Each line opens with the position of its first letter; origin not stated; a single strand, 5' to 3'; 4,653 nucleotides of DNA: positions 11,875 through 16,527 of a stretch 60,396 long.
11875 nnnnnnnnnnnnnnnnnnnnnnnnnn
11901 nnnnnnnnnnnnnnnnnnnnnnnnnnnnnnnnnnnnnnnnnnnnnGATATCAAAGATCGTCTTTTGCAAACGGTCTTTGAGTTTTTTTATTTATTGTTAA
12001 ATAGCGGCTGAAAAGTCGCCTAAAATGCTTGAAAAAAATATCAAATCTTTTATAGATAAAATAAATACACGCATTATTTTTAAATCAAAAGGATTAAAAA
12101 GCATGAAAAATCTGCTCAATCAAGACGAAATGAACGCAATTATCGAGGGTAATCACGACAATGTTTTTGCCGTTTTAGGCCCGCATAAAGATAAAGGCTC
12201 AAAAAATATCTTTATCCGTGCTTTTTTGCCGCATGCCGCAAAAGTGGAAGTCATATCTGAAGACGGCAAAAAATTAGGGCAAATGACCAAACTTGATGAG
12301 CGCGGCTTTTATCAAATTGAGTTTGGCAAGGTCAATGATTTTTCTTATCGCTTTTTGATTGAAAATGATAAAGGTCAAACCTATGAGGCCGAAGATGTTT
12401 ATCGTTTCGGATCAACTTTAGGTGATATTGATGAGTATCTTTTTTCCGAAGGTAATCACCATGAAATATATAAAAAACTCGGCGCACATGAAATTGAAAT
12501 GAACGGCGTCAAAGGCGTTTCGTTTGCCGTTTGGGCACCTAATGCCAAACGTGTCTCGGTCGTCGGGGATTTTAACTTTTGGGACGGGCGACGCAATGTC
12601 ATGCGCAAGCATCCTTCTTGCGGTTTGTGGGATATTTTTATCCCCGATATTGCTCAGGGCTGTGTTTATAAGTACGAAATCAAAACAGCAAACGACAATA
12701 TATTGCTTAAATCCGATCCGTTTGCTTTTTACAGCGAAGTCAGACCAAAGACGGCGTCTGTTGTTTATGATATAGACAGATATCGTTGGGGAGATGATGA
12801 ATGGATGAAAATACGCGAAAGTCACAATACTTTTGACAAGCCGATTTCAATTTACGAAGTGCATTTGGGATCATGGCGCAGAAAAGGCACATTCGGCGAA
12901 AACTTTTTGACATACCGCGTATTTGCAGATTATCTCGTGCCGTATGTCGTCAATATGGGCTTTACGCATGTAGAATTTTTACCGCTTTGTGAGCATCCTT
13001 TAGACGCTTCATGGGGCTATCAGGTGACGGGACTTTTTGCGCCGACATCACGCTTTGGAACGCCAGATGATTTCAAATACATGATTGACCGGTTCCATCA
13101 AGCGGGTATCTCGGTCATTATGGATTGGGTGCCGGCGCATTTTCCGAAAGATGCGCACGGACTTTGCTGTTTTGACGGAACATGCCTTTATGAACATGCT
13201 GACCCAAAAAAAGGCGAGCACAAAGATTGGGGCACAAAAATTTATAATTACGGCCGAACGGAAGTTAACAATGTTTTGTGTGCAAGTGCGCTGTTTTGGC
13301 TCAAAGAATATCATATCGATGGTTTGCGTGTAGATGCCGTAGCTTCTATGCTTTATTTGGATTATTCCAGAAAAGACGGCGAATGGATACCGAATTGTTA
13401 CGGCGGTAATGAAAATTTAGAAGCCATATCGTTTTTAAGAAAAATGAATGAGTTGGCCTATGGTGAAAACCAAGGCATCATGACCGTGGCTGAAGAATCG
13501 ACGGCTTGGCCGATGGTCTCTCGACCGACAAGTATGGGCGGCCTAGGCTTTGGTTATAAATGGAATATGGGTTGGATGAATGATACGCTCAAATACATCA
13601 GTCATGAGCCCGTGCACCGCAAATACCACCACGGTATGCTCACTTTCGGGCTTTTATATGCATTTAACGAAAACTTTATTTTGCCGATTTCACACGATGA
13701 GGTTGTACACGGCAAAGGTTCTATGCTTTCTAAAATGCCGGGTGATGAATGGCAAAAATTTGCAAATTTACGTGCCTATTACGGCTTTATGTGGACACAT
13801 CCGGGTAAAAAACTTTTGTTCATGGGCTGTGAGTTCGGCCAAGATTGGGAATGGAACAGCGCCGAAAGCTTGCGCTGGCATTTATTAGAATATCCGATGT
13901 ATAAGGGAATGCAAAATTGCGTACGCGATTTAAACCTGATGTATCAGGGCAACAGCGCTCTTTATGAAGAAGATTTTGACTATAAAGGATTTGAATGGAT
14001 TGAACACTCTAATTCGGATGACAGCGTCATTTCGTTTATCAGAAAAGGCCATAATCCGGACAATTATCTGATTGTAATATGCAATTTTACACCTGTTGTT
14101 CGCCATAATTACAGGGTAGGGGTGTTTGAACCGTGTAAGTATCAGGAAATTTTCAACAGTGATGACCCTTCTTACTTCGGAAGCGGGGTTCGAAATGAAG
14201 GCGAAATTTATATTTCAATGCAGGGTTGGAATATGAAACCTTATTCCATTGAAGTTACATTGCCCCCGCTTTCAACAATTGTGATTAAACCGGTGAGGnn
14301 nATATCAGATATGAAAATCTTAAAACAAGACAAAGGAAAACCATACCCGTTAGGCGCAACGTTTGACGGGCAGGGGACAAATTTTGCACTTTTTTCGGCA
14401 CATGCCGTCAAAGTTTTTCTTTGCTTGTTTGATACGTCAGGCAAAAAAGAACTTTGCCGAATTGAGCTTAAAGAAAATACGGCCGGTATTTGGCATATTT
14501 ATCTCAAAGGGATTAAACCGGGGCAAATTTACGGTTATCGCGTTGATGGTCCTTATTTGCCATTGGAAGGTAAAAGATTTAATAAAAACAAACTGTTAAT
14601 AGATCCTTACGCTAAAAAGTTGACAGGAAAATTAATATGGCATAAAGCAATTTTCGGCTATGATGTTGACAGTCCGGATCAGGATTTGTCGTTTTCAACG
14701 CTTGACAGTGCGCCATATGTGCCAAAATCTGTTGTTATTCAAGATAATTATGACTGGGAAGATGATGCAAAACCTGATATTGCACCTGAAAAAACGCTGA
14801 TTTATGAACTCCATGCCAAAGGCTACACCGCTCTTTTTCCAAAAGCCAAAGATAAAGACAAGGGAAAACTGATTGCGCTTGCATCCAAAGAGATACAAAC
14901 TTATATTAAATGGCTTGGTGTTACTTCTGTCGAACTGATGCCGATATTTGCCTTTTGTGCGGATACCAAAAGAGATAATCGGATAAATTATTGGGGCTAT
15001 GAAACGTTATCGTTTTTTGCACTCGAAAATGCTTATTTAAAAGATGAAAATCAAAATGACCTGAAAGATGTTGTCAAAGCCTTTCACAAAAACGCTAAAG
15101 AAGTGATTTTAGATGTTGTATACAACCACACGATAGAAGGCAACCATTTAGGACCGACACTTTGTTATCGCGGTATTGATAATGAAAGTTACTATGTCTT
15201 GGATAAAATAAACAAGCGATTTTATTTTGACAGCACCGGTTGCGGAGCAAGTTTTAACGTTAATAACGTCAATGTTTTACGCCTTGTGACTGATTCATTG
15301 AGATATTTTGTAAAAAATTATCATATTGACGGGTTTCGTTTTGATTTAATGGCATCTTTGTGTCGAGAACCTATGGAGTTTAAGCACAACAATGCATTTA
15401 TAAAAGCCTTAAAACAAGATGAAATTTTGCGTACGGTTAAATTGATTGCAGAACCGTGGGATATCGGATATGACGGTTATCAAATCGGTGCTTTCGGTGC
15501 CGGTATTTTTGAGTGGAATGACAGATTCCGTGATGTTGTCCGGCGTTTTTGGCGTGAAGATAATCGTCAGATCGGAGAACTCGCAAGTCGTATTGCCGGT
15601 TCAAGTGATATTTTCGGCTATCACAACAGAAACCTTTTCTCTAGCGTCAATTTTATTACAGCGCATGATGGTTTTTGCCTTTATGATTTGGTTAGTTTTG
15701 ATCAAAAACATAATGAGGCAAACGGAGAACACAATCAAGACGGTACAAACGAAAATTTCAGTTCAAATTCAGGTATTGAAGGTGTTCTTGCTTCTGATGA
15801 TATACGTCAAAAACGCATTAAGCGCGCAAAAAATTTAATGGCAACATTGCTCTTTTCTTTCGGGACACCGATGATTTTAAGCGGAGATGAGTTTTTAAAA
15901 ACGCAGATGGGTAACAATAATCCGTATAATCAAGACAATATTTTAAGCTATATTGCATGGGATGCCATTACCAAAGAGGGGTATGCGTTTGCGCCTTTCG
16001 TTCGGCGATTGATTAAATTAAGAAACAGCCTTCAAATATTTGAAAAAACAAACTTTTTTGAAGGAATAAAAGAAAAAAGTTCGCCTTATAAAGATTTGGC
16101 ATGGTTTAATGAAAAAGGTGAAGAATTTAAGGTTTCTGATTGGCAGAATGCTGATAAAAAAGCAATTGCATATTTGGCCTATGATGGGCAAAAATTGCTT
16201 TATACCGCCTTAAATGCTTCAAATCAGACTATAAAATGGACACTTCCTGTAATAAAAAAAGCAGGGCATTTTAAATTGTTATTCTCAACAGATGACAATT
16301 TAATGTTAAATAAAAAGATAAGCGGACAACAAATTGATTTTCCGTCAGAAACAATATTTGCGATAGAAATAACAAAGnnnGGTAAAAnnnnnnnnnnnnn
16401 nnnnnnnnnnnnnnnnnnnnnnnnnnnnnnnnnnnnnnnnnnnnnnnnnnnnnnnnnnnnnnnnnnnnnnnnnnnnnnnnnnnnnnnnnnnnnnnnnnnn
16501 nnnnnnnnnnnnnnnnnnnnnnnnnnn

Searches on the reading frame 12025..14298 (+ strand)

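Call 30: search_protein_families(library=pfam, proteins=[window:12025-14298:+], max_evalue=0.0001)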
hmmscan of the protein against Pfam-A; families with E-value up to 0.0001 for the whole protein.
window:12025-14298:+ (758 aa): 4 families
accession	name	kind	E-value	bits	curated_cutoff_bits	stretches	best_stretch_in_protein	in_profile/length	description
PF02922.24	CBM_48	-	1.3e-28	99.5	22.4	1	151-234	1-83/83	Carbohydrate-binding module 48 (Isoamylase N-terminal domain)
PF22019.2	GlgB_N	-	1.6e-26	92.7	27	2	33-126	2-94/94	alpha-1,4-glucan branching enzyme GlgB, N-terminal domain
PF02806.24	Alpha-amylase_C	-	8.8e-23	80.9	21.2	1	658-756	1-94/95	Alpha amylase, C-terminal all-beta domain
PF00128.31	Alpha-amylase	-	4.8e-16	59.5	22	1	306-375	26-94/446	Alpha amylase, catalytic domain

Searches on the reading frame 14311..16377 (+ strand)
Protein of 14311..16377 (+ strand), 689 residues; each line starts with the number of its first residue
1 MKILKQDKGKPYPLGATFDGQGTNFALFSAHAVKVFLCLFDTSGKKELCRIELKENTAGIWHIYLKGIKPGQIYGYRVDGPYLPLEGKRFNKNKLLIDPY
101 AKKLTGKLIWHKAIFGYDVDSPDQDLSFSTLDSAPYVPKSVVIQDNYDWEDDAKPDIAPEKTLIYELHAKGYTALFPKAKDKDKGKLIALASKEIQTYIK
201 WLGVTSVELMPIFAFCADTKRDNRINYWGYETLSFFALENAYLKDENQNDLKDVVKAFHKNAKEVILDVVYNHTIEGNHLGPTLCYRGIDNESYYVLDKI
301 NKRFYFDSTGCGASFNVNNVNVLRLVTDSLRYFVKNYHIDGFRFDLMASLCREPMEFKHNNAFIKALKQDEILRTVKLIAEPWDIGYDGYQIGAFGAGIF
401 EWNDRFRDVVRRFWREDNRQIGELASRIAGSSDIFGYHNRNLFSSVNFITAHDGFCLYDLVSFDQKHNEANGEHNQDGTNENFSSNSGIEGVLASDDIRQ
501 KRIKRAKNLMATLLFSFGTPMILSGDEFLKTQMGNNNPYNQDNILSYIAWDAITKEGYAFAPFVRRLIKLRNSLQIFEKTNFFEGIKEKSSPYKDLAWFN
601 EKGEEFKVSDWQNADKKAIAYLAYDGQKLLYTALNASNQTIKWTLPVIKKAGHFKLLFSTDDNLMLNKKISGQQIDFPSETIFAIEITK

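Call 30: search_protein_families(library=pfam, proteins=[window:14311-16377:+], max_evalue=0.0001)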
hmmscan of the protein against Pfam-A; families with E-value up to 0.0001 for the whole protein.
window:14311-16377:+ (689 aa): 2 families
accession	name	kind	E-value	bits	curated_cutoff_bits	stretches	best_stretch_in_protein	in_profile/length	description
PF02922.24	CBM_48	-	2.7e-19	69.7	22.4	1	13-101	1-83/83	Carbohydrate-binding module 48 (Isoamylase N-terminal domain)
PF00128.31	Alpha-amylase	-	2.2e-12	47.4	22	1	172-275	3-93/446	Alpha amylase, catalytic domain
